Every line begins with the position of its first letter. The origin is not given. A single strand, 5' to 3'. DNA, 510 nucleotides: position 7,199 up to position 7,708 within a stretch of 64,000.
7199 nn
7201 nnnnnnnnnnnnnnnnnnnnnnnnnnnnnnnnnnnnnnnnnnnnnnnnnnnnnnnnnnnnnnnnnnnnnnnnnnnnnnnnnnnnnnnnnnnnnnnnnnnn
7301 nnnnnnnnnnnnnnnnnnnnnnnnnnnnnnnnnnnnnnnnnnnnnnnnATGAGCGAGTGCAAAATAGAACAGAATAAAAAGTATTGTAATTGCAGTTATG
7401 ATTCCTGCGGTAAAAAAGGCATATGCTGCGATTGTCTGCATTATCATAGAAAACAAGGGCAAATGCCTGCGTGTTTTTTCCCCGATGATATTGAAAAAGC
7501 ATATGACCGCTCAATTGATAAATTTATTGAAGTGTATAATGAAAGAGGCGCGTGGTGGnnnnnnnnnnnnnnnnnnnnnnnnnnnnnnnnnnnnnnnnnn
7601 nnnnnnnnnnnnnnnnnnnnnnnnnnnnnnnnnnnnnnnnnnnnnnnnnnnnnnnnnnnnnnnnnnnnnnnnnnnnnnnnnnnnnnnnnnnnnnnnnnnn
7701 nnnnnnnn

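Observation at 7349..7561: Unannotated Cys-rich 70-aa ORF inside a def-trxB-trxA operon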

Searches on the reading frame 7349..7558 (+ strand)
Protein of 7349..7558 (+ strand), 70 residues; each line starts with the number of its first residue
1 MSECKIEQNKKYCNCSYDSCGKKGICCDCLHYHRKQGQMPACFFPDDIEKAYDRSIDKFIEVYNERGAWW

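Call 3: search_protein_families(library=pfam, proteins=[window:7349-7558:+], max_evalue=1)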
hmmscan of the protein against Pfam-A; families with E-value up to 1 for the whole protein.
window:7349-7558:+ (70 aa): 1 family
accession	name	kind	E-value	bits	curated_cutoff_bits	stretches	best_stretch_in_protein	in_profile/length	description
PF20095.4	DUF6485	-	1.3e-09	38.9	24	1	8-65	2-67/70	Domain of unknown function (DUF6485)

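Call 4: search_protein_families(library=ncbifam, proteins=[window:7349-7558:+], max_evalue=1)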
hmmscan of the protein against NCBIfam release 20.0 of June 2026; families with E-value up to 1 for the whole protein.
window:7349-7558:+ (70 aa): 1 family
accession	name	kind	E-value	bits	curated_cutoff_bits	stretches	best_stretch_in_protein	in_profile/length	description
NF011264.0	PRK14670.1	equivalog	0.84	7.8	1021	1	19-64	153-195/602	excinuclease ABC subunit C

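Call 5: find_homologous_proteins(query=window:7349-7558:+, max_evalue=0.001)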
Query seq(70 aa) (70 aa): 45 proteins with E <= 0.001 among 45 candidates.
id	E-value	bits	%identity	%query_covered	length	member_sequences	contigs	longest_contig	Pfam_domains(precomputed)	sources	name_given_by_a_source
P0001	3.4e-38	147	84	100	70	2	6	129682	PF20095.5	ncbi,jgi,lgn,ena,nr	ncbi:MAG: DUF6485 family protein [Candidatus Gygaella obscura]|nr:DUF6485 family protein [Candidatus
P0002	3.2e-31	125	77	97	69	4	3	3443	PF20095.5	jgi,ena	-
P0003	3.3e-31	125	77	97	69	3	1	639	PF20095.5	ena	-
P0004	8.3e-31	123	74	97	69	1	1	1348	PF20095.5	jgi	jgi:hypothetical protein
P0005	1.8e-30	122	71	100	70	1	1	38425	PF20095.5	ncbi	ncbi:MAG: DUF6485 family protein [Candidatus Omnitrophota bacterium]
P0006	4.8e-30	121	69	100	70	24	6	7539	PF20095.5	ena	-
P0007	1.2e-29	120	75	97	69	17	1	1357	PF20095.5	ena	-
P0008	1.3e-29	120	72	97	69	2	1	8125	PF20095.5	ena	-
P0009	1.4e-29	120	74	97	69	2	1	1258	PF20095.5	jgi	jgi:hypothetical protein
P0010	1.8e-29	119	73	96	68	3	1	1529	PF20095.5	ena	-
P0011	3.4e-29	118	72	93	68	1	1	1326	PF20095.5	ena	-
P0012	4.4e-29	118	72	97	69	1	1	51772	PF20095.5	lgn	-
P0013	1.1e-28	117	75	97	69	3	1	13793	PF20095.5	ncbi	ncbi:MAG: DUF6485 family protein [Thermoplasmatota archaeon]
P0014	1.1e-28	117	70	100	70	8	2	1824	PF20095.5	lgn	-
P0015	1.2e-28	117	72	97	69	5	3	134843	PF20095.5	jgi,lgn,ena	jgi:uncharacterized protein DUF6485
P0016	1.9e-28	116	67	100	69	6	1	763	PF20095.5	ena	-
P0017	2.1e-28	116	72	97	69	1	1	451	PF20095.5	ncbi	-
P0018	7.5e-28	114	70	100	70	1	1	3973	PF20095.5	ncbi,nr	ncbi:MAG: hypothetical protein KGY50_02745 [Candidatus Thermoplasmatota archaeon]|nr:hypothetical pr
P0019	8.0e-28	114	73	99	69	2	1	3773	PF20095.5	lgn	-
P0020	8.0e-28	114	70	97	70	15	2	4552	PF20095.5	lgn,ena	-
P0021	8.4e-28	114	72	97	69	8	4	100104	PF20095.5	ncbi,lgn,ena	-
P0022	1.1e-27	113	72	97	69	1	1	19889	PF20095.5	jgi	jgi:hypothetical protein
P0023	1.2e-27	113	68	97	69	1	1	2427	PF20095.5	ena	-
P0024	1.4e-27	113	66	100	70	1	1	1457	PF20095.5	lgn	-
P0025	1.1e-26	110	69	100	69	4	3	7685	PF20095.5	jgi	jgi:hypothetical protein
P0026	2.1e-26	109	69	97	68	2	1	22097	PF20095.5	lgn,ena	-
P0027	2.3e-26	109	65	97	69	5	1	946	PF20095.5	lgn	-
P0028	2.6e-26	109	75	87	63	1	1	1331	PF20095.5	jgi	-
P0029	3.0e-26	109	70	97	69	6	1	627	PF20095.5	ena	-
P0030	8.4e-26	107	67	100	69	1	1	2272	PF20095.5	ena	-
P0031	1.2e-25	107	68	94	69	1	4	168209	PF20095.5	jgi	-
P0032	1.5e-25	107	65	97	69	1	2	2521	PF20095.5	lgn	-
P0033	1.8e-25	106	65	97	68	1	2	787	PF20095.5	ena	-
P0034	4.1e-25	105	73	90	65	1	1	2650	PF20095.5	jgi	-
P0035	1.3e-24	104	67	91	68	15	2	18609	PF20095.5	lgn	-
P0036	3.5e-24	102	64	91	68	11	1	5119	PF20095.5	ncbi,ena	ncbi:MAG: DUF6485 family protein [Candidatus Omnitrophota bacterium]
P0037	9.6e-24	101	62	97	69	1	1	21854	PF20095.5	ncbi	-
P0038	1.0e-23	101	65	97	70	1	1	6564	PF20095.5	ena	-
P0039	1.7e-23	100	69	84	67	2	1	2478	PF20095.5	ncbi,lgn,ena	-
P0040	1.8e-22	97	61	94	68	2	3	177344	PF20095.5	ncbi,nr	ncbi:MAG: hypothetical protein A2W91_01220 [Bacteroidetes bacterium GWF2_38_335]|nr:MAG: hypothetica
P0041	9.8e-22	95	67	96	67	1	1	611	PF20095.5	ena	-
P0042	5.3e-21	92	63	86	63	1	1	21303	PF20095.5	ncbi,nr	ncbi:MAG: DUF6485 family protein [Omnitrophica bacterium]|nr:DUF6485 family protein [Candidatus Omni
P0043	6.4e-21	92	66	91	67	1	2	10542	PF20095.5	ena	-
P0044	8.5e-21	92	63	93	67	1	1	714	PF20095.5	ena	-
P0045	1.2e-20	91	57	93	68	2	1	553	PF20095.5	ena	-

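Call 6: search_solved_structures(query=window:7349-7558:+, max_evalue=10, show_alignments=2)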
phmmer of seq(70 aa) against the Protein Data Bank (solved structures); distinct sequences matched with E-value up to 10: 0.

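Call 10: find_related_loci(query=A1, collection=genome_contigs, flank=5000)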
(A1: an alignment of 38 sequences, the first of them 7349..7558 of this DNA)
Query A1 (70 aa) in genome_contigs; peptide patterns used: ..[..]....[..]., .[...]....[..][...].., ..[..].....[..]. (x = any residue, [..] = any of these).
600 stretches matched a pattern (row limit reached: there are more); 598 encode a relative of the query (tblastn E <= 1e-3); the best 80 are kept; 80 distinct loci.
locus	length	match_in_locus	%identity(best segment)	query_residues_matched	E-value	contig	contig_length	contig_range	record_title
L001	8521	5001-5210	63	1-70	4e-33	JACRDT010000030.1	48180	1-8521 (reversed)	MAG: Elusimicrobia bacterium isolate NC_groundwater_1679_Pr3_B-0.1um_69_72 SR-2_scaffold_141_2032565, whole genome shotg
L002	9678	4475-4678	72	3-70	9e-32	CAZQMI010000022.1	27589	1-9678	MAG TPA_asm: uncultured Thermoplasmatales archaeon isolate SRP332253_co2_224 genome assembly, contig: NODE_1572_length_2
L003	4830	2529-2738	67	1-70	1e-31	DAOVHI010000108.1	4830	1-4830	MAG TPA_asm: bacterium isolate CSMAG_1337 CSMAG_1337_k141_1988078_length_4830_cov_6.0000, whole genome shotgun sequence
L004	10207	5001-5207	66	1-70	1e-31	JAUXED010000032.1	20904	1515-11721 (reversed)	MAG: Bacteroidota bacterium isolate CSMAG_2868 CSMAG_2868_k119_655502_length_20904_cov_18.8590, whole genome shotgun seq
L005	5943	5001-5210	66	1-70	3e-31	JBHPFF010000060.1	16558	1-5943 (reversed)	Candidatus Latescibacterota bacterium isolate SAG AM-311-I19 NODE_60_length_16558_cov_28.126704, whole genome shotgun se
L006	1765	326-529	63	3-70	3e-31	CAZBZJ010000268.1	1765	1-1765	MAG TPA_asm: uncultured Planctomycetia bacterium isolate SRP141376_co2_349 genome assembly, contig: NODE_97900_length_17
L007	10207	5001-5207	65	1-69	5e-31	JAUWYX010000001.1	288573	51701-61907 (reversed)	MAG: Dehalococcoidia bacterium isolate CSMAG_2721 CSMAG_2721_k141_633655_length_288573_cov_101.7769, whole genome shotgu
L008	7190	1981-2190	61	1-70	2e-30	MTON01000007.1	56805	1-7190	MAG: Candidatus Aminicenantes bacterium JdFR-78 JGI24020J35080_1000227, whole genome shotgun sequence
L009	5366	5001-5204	74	3-70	1e-30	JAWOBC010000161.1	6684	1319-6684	MAG: Thermoplasmatota archaeon isolate BLK2-2.bin.44 k191_1091397, whole genome shotgun sequence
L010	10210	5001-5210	61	1-70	5e-30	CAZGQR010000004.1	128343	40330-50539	MAG TPA_asm: uncultured Planctomycetia bacterium isolate binchicken_co334_155 genome assembly, contig: NODE_150_length_1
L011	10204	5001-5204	68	3-70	5e-30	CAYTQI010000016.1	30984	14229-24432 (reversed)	MAG TPA_asm: uncultured Planctomycetia bacterium isolate binchicken_co334_10 genome assembly, contig: NODE_2368_length_3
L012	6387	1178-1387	57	1-70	9e-30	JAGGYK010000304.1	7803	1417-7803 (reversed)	MAG: Deltaproteobacteria bacterium isolate AUK176 PB_MBMC_130_c_000000000222, whole genome shotgun sequence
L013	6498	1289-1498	63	1-70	9e-30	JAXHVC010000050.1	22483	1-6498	MAG: Chloroflexota bacterium isolate MAG67_tar_biofilm MAG67_50, whole genome shotgun sequence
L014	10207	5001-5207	59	1-69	2e-29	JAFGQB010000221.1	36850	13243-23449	MAG: Spirochaetes bacterium isolate Zod_Metabat.719 k87_5894782, whole genome shotgun sequence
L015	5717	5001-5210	60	1-70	4e-29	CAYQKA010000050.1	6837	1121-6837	MAG TPA_asm: uncultured Planctomycetia bacterium isolate SRP191223_co1_261 genome assembly, contig: NODE_14789_length_68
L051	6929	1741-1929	62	1-63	3e-26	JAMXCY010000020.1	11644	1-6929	MAG: Candidatus Omnitrophota bacterium isolate MohnsGC05_bin023 NODE_20_length_11644_cov_6.678741, whole genome shotgun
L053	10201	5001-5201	60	1-67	3e-26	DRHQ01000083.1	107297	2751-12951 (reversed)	MAG TPA_asm: Candidatus Aminicenantes bacterium isolate HyVt-373 HyVt-373_k145_53159, whole genome shotgun sequence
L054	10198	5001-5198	59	1-66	4e-26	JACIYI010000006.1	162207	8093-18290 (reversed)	MAG: Candidatus Aminicenantes bacterium isolate MAG-74 Aminicenantales_C3_bin33_Scaffold_6, whole genome shotgun sequenc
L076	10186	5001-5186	58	1-62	7e-25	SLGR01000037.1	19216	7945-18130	MAG: Candidatus Sumerlaeota bacterium isolate CSSed165cm_109 CSSed16-5cm-7073, whole genome shotgun sequence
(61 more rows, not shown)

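Call 15: predict_structure(alignment_id=A1)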
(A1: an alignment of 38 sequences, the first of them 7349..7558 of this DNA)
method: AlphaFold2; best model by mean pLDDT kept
length: 70 residues; sequences in the alignment: 38
mean_pLDDT: 80.4   pTM: 0.62
mean pLDDT of the five models: 80.4, 76.8, 75.2, 73.0, 71.6
residues with pLDDT >= 90: 22; 70-90: 33; 50-70: 15; < 50: 0
segments of 3 or more residues with pLDDT < 50: none
pLDDT, mean of each block of 10 residues (from residue 1): 73 64 74 92 84 89 88
secondary structure, 60 per line:
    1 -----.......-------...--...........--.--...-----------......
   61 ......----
elements in order: H6-12 H25-35 H56-66

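Call 17: find_encoding_contigs(protein=P0001, flank=5000, max_places=4)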
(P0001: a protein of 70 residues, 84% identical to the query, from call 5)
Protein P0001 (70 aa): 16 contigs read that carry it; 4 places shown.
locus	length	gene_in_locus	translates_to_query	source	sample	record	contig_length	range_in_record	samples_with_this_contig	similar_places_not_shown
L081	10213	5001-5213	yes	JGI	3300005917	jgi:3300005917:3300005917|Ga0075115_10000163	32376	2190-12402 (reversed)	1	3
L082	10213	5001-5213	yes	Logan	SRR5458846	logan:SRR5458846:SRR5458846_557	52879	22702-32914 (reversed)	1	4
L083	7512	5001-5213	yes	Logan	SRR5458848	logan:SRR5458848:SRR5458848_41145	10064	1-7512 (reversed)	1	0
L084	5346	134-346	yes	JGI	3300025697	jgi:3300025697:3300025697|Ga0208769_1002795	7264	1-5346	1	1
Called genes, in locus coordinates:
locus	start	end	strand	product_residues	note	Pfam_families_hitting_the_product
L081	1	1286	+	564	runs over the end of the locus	PF00795:CN_hydrolase, PF02540:NAD_synthase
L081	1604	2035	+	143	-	PF01161:PBP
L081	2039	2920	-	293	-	PF01545:Cation_efflux, PF16916:ZT_dimer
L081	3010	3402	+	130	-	PF13279:4HBT_2, PF03061:4HBT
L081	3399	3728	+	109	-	PF03013:Pyr_excise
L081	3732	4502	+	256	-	PF01790:LGT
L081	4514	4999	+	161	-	PF01327:Pep_deformylase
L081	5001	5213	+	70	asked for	PF20095:DUF6485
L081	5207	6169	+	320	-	PF00890:FAD_binding_2 (weak), PF01134:GIDA (faint), PF01266:DAO (faint), PF01946:Thi4 (weak), PF03486:HI0933_like (faint), PF07992:Pyr_redox_2, PF13738:Pyr_redox_3, PF00070:Pyr_redox, +2 more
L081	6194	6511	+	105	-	PF00085:Thioredoxin, PF00578:AhpC-TSA (faint), PF13098:Thioredoxin_2 (weak), PF13905:Thioredoxin_8 (faint)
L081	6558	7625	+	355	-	PF00072:Response_reg, PF13487:HD_5, PF01966:HD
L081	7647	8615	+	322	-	PF01075:Glyco_transf_9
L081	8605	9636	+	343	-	PF01075:Glyco_transf_9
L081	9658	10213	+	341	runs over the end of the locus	PF00294:PfkB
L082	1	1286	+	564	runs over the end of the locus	PF00795:CN_hydrolase, PF02540:NAD_synthase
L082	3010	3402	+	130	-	PF13279:4HBT_2, PF03061:4HBT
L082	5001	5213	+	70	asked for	PF20095:DUF6485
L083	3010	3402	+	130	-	PF13279:4HBT_2, PF03061:4HBT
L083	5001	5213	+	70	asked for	PF20095:DUF6485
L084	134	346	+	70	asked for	PF20095:DUF6485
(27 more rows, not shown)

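Call 18: find_encoding_contigs(protein=P0005, flank=5000, max_places=3)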
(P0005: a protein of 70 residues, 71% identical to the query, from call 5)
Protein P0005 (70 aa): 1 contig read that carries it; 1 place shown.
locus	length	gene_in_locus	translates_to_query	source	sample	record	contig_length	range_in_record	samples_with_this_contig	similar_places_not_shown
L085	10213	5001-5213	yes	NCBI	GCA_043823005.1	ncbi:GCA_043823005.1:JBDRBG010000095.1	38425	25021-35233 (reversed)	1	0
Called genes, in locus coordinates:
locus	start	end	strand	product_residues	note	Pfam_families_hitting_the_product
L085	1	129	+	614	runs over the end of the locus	PF13584:BatD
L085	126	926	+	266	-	PF00515:TPR_1 (faint), PF07719:TPR_2 (faint), PF06347:SH3_4 (weak), PF08239:SH3_3 (weak)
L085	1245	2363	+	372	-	PF02574:S-methyl_trans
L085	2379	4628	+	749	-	PF00809:Pterin_bind, PF02607:B12-binding_2, PF02310:B12-binding, PF02965:Met_synt_B12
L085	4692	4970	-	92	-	-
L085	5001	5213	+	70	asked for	PF20095:DUF6485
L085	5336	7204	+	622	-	PF01134:GIDA, PF21680:GIDA_C_1st, PF13932:SAM_GIDA_C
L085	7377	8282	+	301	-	PF04055:Radical_SAM, PF16199:Radical_SAM_C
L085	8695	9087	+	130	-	-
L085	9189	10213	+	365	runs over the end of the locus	PF13188:PAS_8 (faint), PF00512:HisKA, PF02518:HATPase_c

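Call 21: search_protein_representatives(alignment_id=A1)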
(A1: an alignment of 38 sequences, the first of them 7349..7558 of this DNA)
Query: 38 sequences, 68 profile positions. Proteins with E-value up to 0.001 (for the whole library): 414; up to 1e-10: 163; up to 1e-30: 1. The best 150 are listed.
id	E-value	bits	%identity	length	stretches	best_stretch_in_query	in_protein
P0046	1.2e-36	140.7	-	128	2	2-62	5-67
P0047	1.7e-30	120.9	-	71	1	2-67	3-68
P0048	5.3e-30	119.3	-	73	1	1-68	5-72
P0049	2.2e-27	111.0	-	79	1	1-62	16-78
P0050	6.7e-27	109.4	-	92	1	1-64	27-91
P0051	2.4e-26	107.6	-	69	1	1-66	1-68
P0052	2.8e-26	107.4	-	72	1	2-66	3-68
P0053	3.8e-26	107.0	-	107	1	2-61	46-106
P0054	4.8e-26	106.6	-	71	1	1-66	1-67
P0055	1.1e-24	102.3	-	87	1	4-63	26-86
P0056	2.5e-24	101.2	-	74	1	4-62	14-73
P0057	3.0e-24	100.9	-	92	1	1-64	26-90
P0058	3.8e-24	100.6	-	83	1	3-63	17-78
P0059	5.9e-24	100.0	-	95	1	1-65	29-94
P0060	1.0e-23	99.2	-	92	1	5-64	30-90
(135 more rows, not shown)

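Call 27: search_protein_families(library=pfam, alignment_id=A3, max_evalue=0.00001)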
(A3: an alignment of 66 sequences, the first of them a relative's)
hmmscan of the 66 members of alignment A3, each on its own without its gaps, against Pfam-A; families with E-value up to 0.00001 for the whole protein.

A. member 1, L001:3817-5001:+ (395 aa): 1 family
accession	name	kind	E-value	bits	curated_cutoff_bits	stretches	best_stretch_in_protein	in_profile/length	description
PF01270.23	Glyco_hydro_8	-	1.2e-35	123.6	24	1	41-279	26-254/341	Glycosyl hydrolases family 8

B. families by the number of members that match (of 66 scanned): 107 families (the first 25 are shown)
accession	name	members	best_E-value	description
PF14520.12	HHH_5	6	3.4e-17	Helix-hairpin-helix domain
PF12826.13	HHH_2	5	3.5e-25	Helix-hairpin-helix motif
PF00533.33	BRCT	5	5.2e-17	BRCA1 C Terminus (BRCT) domain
PF03118.21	RNA_pol_A_CTD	5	6.7e-09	Bacterial RNA polymerase, alpha chain C terminal domain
PF01653.23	DNA_ligase_aden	4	1.4e-95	NAD-dependent DNA ligase adenylation domain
PF03120.22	DNA_ligase_OB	4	5.8e-36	NAD-dependent DNA ligase OB-fold domain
PF01138.27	RNase_PH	4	4.7e-29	3' exoribonuclease family, domain 1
PF03725.20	RNase_PH_C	4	4e-13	3' exoribonuclease family, domain 2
PF03119.21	DNA_ligase_ZBD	4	4.5e-11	NAD-dependent DNA ligase C4 zinc finger domain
PF22745.1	Nlig-Ia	4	9.6e-09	DNA ligase-like, N-terminal NAD+-binding domain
PF04055.27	Radical_SAM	3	1.3e-17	Radical SAM superfamily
PF03051.21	Peptidase_C1_2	3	4.8e-17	Peptidase C1-like family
PF00112.29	Peptidase_C1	3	1.7e-11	Papain family cysteine protease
PF12738.14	PTCB-BRCT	3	9.8e-07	twin BRCT domain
PF03352.18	Adenine_glyco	2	3.3e-85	Methyladenine glycosylase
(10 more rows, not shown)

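Call 29: search_solved_structures(query=A2, max_evalue=10, show_alignments=3)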
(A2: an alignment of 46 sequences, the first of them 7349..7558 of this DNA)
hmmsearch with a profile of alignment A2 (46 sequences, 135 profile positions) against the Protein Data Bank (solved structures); distinct sequences matched with E-value up to 10: 0.

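Call 30: fold_search(model_id=the predicted structure, library=pdb)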
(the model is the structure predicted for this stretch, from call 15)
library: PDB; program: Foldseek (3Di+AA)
matches with E <= 10: 0; with E <= 0.001: 0
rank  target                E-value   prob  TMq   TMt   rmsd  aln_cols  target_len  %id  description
